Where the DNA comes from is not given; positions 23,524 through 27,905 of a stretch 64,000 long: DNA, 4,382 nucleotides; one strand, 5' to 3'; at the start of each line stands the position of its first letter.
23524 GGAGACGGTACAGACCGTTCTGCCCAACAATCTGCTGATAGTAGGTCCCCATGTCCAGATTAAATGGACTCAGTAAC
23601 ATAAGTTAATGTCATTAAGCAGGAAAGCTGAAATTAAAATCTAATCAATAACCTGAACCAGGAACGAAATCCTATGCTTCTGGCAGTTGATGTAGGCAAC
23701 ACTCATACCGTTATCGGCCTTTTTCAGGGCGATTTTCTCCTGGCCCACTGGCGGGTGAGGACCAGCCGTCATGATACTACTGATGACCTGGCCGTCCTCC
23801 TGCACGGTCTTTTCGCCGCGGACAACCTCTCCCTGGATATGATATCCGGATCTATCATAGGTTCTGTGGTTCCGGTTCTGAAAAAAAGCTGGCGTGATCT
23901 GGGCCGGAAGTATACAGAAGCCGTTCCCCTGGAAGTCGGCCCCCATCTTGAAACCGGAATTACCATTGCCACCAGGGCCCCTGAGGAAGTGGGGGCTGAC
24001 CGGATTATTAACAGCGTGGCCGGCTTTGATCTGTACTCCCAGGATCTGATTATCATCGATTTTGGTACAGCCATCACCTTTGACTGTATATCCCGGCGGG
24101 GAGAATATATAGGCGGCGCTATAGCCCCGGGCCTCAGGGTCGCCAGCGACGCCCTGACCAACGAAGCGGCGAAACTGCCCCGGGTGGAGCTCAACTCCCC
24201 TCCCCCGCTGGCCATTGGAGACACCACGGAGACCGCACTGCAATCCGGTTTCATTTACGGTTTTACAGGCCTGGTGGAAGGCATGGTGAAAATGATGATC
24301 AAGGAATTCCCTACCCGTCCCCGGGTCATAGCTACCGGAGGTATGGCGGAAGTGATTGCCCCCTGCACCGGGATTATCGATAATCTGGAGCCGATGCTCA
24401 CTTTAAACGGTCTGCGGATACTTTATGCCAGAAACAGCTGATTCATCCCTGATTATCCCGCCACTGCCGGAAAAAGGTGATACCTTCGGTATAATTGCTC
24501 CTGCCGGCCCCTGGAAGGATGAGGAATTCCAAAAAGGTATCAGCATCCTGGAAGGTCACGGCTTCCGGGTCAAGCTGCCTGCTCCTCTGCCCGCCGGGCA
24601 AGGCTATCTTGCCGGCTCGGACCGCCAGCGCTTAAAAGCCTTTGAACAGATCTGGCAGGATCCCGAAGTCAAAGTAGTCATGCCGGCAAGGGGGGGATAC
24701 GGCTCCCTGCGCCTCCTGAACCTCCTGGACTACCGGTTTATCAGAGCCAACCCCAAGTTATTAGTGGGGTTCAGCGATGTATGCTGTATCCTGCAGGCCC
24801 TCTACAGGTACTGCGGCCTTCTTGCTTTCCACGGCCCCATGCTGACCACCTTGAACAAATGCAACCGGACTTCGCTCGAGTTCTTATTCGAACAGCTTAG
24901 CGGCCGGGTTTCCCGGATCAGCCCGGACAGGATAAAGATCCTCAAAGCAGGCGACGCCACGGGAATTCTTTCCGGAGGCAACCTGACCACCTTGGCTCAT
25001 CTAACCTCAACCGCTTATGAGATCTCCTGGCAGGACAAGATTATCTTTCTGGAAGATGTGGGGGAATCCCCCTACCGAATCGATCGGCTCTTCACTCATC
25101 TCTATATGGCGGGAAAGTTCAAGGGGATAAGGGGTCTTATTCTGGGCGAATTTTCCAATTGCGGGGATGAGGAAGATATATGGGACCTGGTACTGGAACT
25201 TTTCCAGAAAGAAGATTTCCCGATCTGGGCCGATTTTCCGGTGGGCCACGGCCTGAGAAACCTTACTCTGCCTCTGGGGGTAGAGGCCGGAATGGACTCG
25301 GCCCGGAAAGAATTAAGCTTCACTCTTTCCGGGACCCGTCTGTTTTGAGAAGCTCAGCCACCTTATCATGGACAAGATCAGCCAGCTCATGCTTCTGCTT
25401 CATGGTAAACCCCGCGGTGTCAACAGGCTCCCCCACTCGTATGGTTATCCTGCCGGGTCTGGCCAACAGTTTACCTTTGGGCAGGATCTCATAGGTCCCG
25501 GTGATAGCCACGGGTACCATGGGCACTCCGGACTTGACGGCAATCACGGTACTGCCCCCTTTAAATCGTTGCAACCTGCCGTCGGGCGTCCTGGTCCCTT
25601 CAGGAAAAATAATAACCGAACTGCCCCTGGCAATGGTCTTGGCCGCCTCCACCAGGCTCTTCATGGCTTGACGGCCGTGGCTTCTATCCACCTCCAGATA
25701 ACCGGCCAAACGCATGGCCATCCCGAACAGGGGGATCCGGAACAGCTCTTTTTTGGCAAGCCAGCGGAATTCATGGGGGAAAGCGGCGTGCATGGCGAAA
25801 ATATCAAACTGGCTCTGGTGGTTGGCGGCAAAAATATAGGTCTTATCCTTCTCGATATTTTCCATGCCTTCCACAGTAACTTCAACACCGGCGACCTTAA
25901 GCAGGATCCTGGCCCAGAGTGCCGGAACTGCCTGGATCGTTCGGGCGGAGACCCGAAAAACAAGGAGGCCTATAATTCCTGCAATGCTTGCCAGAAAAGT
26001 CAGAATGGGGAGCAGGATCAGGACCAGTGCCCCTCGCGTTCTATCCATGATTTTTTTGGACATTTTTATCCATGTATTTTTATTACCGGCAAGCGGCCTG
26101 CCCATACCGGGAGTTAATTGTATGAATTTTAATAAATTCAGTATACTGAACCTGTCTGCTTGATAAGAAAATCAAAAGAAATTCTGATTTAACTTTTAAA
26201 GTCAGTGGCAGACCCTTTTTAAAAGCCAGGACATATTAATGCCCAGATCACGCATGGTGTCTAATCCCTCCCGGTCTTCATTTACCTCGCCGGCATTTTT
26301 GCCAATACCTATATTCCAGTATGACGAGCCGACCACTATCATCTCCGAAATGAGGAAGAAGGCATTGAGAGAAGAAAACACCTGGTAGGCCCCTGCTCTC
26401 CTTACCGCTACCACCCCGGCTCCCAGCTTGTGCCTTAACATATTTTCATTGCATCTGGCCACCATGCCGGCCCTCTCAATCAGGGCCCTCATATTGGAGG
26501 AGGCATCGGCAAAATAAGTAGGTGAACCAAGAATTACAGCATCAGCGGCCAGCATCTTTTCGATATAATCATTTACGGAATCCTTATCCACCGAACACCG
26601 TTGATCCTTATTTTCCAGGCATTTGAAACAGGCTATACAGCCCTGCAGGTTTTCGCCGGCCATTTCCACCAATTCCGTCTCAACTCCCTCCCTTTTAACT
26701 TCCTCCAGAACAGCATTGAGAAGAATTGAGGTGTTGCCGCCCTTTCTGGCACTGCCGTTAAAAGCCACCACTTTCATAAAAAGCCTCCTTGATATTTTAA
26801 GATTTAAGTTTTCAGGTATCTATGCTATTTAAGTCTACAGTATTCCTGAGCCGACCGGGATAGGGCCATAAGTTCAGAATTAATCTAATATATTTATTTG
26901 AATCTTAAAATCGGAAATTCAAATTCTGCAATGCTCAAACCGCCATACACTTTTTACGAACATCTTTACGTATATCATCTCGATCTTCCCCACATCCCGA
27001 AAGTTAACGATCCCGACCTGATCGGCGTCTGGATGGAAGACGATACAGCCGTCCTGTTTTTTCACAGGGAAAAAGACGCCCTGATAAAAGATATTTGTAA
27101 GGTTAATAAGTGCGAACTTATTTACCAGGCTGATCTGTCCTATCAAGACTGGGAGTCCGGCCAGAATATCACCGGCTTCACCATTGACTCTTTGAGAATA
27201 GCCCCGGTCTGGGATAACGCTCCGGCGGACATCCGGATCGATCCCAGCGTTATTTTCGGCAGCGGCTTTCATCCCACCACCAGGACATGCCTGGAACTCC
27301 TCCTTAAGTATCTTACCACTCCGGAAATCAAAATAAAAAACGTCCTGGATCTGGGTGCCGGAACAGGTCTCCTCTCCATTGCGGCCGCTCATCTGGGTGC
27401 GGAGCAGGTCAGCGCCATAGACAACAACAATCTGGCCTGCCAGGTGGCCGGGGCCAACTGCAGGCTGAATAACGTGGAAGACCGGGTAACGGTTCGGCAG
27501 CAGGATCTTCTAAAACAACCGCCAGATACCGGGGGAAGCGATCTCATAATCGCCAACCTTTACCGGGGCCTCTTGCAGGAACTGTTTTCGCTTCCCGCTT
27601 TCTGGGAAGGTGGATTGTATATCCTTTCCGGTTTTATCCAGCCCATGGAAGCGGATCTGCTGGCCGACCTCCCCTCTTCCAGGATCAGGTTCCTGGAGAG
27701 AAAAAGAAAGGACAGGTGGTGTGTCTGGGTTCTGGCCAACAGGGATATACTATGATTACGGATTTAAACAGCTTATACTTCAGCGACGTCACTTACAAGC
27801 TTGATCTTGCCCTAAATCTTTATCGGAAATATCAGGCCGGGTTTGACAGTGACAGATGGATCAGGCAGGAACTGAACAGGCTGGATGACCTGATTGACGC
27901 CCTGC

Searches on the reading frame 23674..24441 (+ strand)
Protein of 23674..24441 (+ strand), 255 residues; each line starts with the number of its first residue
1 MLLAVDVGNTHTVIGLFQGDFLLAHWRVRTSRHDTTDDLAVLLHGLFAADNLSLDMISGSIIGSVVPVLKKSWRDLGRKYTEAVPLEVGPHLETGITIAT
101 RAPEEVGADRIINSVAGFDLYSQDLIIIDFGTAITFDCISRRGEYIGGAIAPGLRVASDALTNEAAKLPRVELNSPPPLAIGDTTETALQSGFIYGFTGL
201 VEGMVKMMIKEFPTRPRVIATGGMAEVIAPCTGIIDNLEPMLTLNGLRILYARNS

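Call 70: search_protein_families(library=pfam, proteins=[window:23674-24441:+], max_evalue=0.00001)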
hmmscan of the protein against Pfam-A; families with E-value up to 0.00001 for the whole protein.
window:23674-24441:+ (255 aa): 1 family
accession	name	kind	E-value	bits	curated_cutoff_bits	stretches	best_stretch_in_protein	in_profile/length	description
PF03309.20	Pan_kinase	-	1.5e-66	224.6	24.7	1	2-206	1-204/205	Type III pantothenate kinase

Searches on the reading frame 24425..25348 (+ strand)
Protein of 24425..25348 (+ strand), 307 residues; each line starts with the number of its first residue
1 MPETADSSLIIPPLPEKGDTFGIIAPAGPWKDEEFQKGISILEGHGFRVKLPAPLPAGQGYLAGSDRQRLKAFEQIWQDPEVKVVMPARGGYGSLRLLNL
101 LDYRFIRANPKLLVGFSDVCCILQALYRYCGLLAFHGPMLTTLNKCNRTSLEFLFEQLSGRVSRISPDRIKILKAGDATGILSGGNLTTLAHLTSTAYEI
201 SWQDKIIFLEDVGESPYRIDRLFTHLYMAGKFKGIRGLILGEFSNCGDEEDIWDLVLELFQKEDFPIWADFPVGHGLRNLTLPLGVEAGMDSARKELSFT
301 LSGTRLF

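Call 70: search_protein_families(library=pfam, proteins=[window:24425-25348:+], max_evalue=0.00001)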
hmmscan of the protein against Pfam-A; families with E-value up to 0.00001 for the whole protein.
window:24425-25348:+ (307 aa): 2 families
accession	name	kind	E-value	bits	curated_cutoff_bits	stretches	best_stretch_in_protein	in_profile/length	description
PF17676.7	Peptidase_S66C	-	4.1e-34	118.2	23.7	1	179-288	1-118/120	LD-carboxypeptidase C-terminal domain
PF02016.21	Peptidase_S66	-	9e-34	116.7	25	1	22-137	2-121/121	LD-carboxypeptidase N-terminal domain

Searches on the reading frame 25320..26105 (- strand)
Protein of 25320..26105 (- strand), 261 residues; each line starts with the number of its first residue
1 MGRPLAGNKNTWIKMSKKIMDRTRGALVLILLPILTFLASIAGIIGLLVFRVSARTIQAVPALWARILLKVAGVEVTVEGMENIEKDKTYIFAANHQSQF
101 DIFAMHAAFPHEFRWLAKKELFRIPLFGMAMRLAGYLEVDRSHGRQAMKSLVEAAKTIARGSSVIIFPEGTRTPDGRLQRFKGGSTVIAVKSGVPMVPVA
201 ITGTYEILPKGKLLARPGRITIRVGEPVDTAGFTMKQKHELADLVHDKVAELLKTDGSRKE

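Call 89: search_protein_families(library=pfam, proteins=[window:25320-26105:-], max_evalue=0.00001)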
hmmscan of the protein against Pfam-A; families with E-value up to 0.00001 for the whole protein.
window:25320-26105:- (261 aa): 1 family
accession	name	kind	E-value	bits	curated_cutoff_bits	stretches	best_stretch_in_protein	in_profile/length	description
PF01553.26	Acyltransferase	-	7.8e-33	113.5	23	1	76-201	2-131/132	Acyltransferase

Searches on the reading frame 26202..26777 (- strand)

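Call 71: search_protein_families(library=pfam, proteins=[window:26202-26777:-], max_evalue=0.00001)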
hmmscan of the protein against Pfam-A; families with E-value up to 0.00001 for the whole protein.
window:26202-26777:- (191 aa): 2 families
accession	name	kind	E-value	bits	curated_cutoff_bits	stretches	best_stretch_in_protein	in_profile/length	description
PF03358.20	FMN_red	-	1.3e-31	109.7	24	1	1-158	1-149/152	NADPH-dependent FMN reductase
PF02525.22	Flavodoxin_2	-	1.6e-06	28.4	27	1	1-102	1-102/198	Flavodoxin-like fold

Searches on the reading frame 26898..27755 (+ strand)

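Call 71: search_protein_families(library=pfam, proteins=[window:26898-27755:+], max_evalue=0.00001)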
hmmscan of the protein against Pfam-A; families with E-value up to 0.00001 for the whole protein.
window:26898-27755:+ (285 aa): 7 families
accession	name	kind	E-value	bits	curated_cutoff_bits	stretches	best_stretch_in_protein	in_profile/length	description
PF06325.19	PrmA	-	3.4e-35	122.4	22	1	96-278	110-292/296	Ribosomal protein L11 methyltransferase (PrmA)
PF05175.20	MTS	-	4.7e-12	46.3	23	1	133-220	21-105/170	Methyltransferase small domain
PF13649.12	Methyltransf_25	-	2.3e-08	35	27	1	149-220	1-71/97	Methyltransferase domain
PF13847.12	Methyltransf_31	-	4.8e-08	33.2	27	1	147-220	5-81/145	Methyltransferase domain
PF02475.24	TRM5-TYW2_MTfase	-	3.2e-07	30.9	28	1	148-211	39-103/164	TRM5/TYW2 methyltransferase domain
PF03602.21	Cons_hypoth95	-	5.2e-07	29.9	24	1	122-209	19-105/182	Conserved hypothetical protein 95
PF10294.15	Methyltransf_16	-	3.7e-06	27.2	21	0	141-204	42-107/174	Lysine methyltransferase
